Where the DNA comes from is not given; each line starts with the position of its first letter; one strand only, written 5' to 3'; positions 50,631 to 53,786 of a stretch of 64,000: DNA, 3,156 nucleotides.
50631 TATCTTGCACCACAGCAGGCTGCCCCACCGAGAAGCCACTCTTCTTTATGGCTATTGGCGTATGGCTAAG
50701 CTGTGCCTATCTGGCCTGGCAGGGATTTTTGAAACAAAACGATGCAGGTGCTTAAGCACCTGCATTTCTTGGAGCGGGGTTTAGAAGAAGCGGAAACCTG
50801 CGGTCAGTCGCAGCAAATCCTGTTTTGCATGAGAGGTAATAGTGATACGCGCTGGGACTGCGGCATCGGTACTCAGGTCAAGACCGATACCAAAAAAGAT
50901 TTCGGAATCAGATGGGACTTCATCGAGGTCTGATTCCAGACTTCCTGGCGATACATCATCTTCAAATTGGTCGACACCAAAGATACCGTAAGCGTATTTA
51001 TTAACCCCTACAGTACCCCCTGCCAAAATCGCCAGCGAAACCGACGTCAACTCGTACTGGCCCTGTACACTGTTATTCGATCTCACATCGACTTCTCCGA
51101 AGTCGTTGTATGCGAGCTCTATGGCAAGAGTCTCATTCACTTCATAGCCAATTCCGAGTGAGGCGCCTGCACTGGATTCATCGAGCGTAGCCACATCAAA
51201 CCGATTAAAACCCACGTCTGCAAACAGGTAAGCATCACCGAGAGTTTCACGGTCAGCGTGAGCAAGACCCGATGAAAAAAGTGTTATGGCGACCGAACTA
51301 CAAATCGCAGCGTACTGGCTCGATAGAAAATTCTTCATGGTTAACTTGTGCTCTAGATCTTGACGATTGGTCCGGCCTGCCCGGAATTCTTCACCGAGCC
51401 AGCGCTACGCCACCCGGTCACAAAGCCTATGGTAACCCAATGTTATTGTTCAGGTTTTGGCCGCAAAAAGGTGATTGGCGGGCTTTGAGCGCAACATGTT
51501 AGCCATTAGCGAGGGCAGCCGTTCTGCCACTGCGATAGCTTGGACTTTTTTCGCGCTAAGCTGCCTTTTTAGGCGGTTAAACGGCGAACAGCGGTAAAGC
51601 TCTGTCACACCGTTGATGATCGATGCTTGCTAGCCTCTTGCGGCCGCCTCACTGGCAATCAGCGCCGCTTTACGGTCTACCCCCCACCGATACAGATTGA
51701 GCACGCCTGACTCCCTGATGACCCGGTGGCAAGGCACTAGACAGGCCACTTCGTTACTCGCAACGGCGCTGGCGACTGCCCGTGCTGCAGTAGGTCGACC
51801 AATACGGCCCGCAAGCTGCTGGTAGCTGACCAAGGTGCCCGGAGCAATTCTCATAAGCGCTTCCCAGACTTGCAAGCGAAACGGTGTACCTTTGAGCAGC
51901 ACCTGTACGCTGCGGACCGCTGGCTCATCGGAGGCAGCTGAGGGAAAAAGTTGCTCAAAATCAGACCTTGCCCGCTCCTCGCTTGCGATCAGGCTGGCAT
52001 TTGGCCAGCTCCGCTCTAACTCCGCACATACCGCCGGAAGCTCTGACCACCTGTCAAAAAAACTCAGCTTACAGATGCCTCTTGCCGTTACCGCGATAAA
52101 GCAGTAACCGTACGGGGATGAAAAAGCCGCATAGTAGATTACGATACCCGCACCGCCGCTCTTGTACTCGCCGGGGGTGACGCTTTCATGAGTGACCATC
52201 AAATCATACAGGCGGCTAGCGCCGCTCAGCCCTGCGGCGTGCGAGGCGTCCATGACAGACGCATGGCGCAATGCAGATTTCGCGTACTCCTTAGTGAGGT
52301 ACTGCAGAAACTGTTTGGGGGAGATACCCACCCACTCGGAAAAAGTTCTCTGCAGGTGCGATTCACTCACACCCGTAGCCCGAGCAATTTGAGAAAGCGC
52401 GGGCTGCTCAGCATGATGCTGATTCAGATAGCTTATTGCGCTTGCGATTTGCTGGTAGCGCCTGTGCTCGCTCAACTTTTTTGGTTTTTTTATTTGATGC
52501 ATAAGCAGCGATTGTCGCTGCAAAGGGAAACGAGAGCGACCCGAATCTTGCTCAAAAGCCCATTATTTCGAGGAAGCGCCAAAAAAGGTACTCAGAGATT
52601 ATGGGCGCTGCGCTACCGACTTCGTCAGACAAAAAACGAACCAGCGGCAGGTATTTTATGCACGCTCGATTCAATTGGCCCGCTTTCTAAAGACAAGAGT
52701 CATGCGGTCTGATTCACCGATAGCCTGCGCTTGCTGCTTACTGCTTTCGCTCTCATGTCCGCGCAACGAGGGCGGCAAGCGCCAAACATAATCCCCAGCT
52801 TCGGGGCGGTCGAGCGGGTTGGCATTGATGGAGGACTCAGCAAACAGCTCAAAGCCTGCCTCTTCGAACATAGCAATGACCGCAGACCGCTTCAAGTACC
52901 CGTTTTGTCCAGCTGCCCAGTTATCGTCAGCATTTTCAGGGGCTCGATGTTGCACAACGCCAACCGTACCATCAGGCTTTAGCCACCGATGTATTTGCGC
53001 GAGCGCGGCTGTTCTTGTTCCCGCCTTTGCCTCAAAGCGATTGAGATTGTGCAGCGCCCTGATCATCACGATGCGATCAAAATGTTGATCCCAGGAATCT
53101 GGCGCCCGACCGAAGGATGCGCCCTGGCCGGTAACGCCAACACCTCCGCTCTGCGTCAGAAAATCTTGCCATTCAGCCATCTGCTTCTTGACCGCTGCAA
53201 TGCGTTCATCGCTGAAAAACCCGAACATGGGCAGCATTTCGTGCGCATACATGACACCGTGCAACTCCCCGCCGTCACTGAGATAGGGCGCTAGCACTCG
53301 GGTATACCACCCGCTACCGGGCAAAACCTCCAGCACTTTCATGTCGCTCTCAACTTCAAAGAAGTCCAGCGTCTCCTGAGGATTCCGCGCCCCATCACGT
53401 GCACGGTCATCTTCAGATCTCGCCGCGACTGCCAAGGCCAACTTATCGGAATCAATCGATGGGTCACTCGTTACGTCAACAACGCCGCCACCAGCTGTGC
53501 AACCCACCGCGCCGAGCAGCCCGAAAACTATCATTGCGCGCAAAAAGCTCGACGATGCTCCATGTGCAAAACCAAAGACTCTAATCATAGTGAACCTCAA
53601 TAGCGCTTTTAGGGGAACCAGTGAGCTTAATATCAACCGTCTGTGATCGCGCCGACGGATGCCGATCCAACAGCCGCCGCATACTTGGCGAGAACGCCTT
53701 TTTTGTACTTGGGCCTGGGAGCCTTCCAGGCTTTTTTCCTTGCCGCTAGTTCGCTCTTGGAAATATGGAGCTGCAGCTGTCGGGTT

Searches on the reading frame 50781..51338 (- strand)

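Call 8: search_protein_families(library=pfam, proteins=[window:50781-51338:-])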
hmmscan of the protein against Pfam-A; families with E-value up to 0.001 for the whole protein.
window:50781-51338:- (185 aa): 2 families
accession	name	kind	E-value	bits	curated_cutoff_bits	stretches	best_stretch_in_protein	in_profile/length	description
PF13505.12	OMP_b-brl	-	7e-08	33.3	28.7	1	18-168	4-153/175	Outer membrane protein beta-barrel domain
PF01389.23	OmpA_membrane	-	2.9e-07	30.8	21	1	46-129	24-106/180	OmpA-like transmembrane domain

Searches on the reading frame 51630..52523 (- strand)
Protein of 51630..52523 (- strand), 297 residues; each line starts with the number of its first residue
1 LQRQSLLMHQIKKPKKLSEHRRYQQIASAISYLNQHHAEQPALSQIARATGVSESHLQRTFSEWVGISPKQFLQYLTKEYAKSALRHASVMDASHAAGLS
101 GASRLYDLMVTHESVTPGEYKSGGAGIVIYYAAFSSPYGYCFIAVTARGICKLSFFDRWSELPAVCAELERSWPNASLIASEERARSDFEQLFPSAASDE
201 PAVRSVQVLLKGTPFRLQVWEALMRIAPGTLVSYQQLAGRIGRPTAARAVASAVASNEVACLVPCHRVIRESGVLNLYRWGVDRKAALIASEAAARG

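Call 8: search_protein_families(library=pfam, proteins=[window:51630-52523:-])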
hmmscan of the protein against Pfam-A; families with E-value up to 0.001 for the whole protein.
window:51630-52523:- (297 aa): 4 families
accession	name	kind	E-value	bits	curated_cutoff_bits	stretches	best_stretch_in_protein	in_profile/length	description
PF01035.26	DNA_binding_1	-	3.4e-28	97.7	27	1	214-293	1-80/81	6-O-methylguanine DNA methyltransferase, DNA binding domain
PF12833.13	HTH_18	-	4.8e-14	52.8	33.6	1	46-121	1-78/80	Helix-turn-helix domain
PF00165.29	HTH_AraC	-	1.1e-07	32.3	26.6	1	42-74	10-42/42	Bacterial regulatory helix-turn-helix proteins, AraC family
PF02870.21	Methyltransf_1N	-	0.00087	20.2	21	0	129-160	1-32/71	6-O-methylguanine DNA methyltransferase, ribonuclease-like domain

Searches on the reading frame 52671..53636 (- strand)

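Call 37: search_protein_families(library=pfam, proteins=[window:52671-53636:-])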
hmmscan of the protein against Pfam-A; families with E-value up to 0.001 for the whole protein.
window:52671-53636:- (321 aa): 3 families
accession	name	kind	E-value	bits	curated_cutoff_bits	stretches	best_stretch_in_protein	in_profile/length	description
PF13489.12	Methyltransf_23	-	5.4e-06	26.7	27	1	87-264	11-161/164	Methyltransferase domain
PF08242.18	Methyltransf_12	-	2.5e-05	25.3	30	1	102-224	1-97/98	Methyltransferase domain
PF08241.18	Methyltransf_11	-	0.00029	21.8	21.2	0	103-225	2-93/95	Methyltransferase domain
